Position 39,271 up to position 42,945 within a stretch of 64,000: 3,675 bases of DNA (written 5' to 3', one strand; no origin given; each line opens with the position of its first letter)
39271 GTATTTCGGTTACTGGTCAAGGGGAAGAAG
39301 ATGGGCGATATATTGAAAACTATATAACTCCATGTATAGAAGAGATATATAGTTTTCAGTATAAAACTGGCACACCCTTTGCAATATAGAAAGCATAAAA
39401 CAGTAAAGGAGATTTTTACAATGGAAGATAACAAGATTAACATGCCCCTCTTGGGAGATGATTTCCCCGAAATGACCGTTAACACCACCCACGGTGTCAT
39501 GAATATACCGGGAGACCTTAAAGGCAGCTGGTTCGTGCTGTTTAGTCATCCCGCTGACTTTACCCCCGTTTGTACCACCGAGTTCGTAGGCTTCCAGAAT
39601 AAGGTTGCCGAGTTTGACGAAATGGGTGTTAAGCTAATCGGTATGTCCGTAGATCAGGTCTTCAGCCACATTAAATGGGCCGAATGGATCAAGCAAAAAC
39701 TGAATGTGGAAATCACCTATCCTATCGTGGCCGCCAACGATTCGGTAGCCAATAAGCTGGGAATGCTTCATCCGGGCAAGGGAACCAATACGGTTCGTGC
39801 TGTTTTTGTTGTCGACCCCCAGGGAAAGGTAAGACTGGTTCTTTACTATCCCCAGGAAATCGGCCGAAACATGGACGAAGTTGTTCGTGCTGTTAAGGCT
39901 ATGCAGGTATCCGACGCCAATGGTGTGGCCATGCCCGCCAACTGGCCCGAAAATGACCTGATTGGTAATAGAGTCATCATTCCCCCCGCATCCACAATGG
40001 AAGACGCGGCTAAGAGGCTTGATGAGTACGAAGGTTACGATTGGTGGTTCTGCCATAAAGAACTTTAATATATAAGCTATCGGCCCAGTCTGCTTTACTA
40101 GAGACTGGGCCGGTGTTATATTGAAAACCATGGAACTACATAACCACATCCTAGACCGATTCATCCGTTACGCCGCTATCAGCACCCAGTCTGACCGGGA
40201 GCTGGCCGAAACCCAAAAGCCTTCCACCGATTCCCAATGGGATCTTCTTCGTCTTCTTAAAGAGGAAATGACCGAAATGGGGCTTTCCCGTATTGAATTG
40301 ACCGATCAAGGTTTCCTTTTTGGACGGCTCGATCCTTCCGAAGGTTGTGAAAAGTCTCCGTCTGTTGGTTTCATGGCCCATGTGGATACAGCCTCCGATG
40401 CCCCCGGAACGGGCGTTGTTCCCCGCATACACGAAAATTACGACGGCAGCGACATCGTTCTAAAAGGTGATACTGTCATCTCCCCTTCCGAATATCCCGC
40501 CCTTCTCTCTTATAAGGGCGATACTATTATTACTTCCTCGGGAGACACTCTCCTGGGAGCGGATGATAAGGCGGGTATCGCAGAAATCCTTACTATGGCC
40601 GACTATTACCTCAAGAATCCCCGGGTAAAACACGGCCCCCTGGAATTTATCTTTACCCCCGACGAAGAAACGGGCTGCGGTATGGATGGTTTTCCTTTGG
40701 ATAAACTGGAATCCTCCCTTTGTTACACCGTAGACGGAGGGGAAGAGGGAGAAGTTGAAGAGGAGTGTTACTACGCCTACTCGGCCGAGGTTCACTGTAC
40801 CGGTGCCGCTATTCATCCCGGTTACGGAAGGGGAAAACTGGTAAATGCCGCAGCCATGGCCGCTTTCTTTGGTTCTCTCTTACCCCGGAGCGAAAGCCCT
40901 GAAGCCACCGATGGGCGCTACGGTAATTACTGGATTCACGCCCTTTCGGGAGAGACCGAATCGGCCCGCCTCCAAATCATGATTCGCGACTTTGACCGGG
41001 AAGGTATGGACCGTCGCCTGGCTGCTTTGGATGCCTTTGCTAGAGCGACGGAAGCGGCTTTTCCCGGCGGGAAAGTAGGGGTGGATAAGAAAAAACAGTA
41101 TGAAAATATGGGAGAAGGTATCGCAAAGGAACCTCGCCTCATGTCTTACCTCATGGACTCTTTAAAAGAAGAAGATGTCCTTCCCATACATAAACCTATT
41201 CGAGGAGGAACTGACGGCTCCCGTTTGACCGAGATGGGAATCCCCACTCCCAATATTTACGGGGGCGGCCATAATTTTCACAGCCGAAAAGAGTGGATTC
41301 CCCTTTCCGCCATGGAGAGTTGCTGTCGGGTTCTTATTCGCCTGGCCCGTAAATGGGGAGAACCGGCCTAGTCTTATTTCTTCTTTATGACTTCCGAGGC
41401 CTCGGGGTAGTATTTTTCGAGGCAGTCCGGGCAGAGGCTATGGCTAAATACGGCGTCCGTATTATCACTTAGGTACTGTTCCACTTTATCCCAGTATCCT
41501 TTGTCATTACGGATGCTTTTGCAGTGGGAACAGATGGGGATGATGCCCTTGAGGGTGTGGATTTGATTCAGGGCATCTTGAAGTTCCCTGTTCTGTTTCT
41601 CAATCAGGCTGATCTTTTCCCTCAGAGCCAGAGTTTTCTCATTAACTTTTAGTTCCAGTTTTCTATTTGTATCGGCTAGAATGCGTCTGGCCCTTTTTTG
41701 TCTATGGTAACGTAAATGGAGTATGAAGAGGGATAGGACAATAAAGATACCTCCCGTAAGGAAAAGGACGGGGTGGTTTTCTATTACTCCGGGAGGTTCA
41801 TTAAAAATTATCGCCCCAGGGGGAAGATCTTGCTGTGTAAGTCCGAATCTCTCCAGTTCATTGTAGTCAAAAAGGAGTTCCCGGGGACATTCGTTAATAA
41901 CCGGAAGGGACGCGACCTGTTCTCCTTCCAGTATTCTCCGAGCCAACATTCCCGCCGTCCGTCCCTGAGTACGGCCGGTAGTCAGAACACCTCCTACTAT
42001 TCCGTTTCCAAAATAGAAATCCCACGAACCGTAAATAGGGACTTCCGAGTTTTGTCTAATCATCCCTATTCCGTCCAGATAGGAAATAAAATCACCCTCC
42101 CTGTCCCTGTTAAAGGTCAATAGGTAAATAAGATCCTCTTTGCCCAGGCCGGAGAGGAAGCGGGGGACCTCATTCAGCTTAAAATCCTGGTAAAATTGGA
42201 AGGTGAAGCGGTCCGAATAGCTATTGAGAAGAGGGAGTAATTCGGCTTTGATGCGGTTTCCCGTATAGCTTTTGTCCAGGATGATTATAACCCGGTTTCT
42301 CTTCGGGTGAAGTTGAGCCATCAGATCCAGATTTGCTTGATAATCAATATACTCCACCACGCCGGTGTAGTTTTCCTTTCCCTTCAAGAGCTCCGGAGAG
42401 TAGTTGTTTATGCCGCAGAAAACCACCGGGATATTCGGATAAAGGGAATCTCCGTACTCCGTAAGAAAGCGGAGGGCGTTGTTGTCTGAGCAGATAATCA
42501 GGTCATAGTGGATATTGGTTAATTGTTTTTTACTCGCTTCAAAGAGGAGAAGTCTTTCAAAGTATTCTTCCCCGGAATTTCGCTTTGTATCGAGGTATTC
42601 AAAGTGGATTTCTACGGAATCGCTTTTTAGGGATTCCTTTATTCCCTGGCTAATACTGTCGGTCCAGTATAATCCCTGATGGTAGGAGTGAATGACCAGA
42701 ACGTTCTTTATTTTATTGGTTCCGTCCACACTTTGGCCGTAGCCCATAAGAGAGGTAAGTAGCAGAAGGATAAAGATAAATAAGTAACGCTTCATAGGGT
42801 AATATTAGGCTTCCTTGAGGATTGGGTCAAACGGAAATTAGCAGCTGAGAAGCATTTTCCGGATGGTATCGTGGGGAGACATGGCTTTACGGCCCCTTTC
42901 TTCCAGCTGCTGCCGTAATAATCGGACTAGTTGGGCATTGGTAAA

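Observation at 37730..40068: Peroxiredoxin under a textbook sigma-54 promoter with a divergent GAF-domain enhancer-binding protein and two flanking palindromes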

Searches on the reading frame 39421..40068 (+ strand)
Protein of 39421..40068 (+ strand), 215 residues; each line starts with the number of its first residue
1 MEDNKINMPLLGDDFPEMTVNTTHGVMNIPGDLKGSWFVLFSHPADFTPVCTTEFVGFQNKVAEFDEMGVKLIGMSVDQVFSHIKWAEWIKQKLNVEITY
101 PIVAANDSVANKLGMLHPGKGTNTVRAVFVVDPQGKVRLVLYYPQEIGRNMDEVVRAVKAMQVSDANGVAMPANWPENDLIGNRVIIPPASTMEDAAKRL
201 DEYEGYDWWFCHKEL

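Call 3: search_protein_families(library=pfam, proteins=[window:39421-40068:+])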
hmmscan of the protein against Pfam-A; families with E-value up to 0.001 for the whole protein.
window:39421-40068:+ (215 aa): 3 families
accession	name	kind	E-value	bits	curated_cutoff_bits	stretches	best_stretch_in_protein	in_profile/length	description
PF00578.27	AhpC-TSA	-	3.1e-27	95.4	26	1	12-139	2-123/124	AhpC/TSA family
PF08534.16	Redoxin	-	3.6e-10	40.2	26.6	1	12-138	3-129/148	Redoxin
PF10417.14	1-cysPrx_C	-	1.7e-09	37.9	21.1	1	160-201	1-39/41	C-terminal domain of 1-Cys peroxiredoxin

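Call 8: search_protein_families(library=ncbifam, proteins=[window:39421-40068:+])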
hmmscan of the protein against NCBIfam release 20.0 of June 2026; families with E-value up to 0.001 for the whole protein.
window:39421-40068:+ (215 aa): 11 families
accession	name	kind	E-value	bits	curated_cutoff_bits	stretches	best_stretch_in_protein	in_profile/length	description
NF009668.0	PRK13189.1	equivalog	3.4e-106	353.5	211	1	3-214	4-221/224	peroxiredoxin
NF010122.0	PRK13599.1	equivalog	1.5e-88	295.9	456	1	5-215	3-219/220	peroxiredoxin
NF009670.0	PRK13191.1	equivalog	2.8e-87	291.7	374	1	6-214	4-211/215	putative peroxiredoxin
NF009669.0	PRK13190.1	equivalog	5.2e-64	215.2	261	1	11-211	5-200/203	putative peroxiredoxin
TIGR03137.1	AhpC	equivalog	4e-29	101.7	272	1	31-178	27-173/187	alkyl hydroperoxide reductase subunit C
NF040737.1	peroxi_PrxU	equivalog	1.6e-25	90.1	270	1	31-177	61-210/233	thioredoxin-dependent peroxiredoxin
NF011576.0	PRK15000.1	subfamily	7.6e-22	78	301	1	33-176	32-176/200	peroxiredoxin C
NF053650.1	PerredPrxQDein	equivalog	1.3e-11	44.7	260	1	15-160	1-144/148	thioredoxin-dependent peroxiredoxin PrxQ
NF006960.0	PRK09437.1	equivalog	1.8e-08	34.4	140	1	11-140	6-135/156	thioredoxin-dependent thiol peroxidase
NF001808.0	PRK00522.1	equivalog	8.9e-06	25.2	123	1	8-144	17-150/167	thiol peroxidase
NF045827.1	perox_SUH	exception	1.9e-05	24.1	298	1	31-160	40-167/178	thiol peroxidase Prx-SUH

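Call 64: search_solved_structures(query=window:39421-40068:+, max_evalue=1e-20, show_alignments=1)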
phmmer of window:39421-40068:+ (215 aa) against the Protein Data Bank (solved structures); distinct sequences matched with E-value up to 1e-20: 75 (the best 60 are shown).
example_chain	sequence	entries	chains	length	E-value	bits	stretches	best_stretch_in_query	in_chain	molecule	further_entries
3w6g_A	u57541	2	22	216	1.1e-79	270.3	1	9-215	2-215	Probable peroxiredoxin | Peroxiredoxin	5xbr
6itz_A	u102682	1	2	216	3e-79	268.9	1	9-215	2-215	Peroxiredoxin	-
6q5v_A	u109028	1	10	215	7.7e-79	267.6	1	7-214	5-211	Peroxiredoxin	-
6iu1_A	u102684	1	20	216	3e-77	262.4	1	9-215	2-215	Peroxiredoxin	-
6iu0_A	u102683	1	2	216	8.2e-77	260.9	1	9-215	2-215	Peroxiredoxin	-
8hla_A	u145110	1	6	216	1e-75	257.4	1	9-215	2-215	Peroxiredoxin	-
8hh0_A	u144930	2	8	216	1e-75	257.4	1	9-215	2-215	Peroxiredoxin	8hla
2e2g_A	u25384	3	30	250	1.7e-74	253.4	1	7-212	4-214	Probable peroxiredoxin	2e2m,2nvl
1x0r_A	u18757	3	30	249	1.7e-74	253.3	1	8-212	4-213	Probable peroxiredoxin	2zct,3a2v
2cv4_A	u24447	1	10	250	4.2e-74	252.1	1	7-212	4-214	peroxiredoxin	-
3a5w_A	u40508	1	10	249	4.4e-74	252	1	8-212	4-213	Probable peroxiredoxin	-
5xbq_A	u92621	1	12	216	2.9e-73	249.3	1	9-215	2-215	Peroxiredoxin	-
3a2w_A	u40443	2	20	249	1.1e-72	247.4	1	8-212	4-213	Probable peroxiredoxin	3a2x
6krk_A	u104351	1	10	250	6.9e-72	244.8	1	7-211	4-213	Peroxiredoxin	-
7cqj_A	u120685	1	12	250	4.8e-71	242.1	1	7-211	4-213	Peroxiredoxin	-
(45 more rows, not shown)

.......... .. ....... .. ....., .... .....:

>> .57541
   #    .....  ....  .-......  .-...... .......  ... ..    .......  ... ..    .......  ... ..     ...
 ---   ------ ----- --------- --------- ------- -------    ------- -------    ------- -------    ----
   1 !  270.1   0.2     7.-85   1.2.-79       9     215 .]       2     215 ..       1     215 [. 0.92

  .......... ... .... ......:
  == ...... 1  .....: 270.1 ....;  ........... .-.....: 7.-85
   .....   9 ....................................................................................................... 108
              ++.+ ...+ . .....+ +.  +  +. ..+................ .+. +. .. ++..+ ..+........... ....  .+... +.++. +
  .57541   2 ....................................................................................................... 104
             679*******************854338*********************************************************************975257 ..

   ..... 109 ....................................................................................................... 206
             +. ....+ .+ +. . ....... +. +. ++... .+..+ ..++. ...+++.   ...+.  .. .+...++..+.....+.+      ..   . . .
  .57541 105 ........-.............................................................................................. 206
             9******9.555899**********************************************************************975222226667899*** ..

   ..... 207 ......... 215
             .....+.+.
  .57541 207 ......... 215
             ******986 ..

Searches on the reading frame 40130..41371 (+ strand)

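Call 3: search_protein_families(library=pfam, proteins=[window:40130-41371:+])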
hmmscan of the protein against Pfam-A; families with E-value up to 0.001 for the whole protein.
window:40130-41371:+ (413 aa): 1 family
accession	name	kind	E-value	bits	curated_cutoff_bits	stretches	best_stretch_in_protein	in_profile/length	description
PF01546.33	Peptidase_M20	-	4.3e-12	46.8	24.6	1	144-407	34-205/206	Peptidase family M20/M25/M40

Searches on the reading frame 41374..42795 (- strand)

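Call 3: search_protein_families(library=pfam, proteins=[window:41374-42795:-])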
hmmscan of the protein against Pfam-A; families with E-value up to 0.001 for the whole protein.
window:41374-42795:- (473 aa): 1 family
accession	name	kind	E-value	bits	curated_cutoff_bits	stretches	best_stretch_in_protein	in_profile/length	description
PF04392.18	ABC_sub_bind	-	9.4e-12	45.2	25.9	1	46-321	14-281/293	ABC transporter substrate binding protein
